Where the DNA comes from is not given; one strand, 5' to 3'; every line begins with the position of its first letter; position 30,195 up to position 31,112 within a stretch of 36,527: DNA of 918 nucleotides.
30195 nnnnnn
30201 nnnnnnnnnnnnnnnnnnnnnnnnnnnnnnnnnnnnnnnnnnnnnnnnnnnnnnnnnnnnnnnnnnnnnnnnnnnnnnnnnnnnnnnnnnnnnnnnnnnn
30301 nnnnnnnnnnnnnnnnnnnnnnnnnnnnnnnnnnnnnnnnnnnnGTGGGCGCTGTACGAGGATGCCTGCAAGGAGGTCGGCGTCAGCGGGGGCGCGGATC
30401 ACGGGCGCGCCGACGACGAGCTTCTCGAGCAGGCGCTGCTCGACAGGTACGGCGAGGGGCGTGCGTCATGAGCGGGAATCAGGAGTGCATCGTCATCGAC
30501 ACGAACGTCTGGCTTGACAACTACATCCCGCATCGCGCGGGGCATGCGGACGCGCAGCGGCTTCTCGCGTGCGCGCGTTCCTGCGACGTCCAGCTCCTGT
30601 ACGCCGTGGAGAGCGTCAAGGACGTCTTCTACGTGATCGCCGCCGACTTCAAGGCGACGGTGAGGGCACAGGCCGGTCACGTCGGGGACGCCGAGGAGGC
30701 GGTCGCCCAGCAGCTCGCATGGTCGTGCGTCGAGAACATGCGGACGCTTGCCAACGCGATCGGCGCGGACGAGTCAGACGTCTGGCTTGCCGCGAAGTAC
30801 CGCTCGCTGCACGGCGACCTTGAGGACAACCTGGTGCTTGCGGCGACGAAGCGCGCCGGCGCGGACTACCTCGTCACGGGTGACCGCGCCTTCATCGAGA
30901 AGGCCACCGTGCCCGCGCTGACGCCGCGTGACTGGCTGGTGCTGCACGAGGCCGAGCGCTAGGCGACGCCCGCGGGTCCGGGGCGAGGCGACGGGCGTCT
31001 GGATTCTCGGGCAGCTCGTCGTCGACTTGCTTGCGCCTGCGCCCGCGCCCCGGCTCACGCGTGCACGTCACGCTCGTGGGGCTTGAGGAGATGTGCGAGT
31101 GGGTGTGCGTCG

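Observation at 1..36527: Nine Tat-signal flavoprotein reductases interleaved with six membrane-embedded LuxR regulators: a modular sensor-reductase cassette array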

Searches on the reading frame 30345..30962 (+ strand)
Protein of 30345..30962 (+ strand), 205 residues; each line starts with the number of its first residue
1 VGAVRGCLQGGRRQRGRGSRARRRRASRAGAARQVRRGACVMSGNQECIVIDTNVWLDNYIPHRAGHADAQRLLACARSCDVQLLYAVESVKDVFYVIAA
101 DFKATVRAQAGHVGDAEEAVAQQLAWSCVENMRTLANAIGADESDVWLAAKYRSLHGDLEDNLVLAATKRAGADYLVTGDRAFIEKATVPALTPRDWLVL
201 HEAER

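Call 6: search_protein_families(library=pfam, proteins=[window:30345-30962:+], max_evalue=0.01)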
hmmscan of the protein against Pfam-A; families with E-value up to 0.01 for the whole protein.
window:30345-30962:+ (205 aa): 2 families
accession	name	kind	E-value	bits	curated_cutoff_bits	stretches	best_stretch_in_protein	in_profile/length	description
PF13470.12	PIN_3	-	1.2e-11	45.9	27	1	49-182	2-115/115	PIN domain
PF01850.27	PIN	-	0.0023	19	23.6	1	49-187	1-118/120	PIN domain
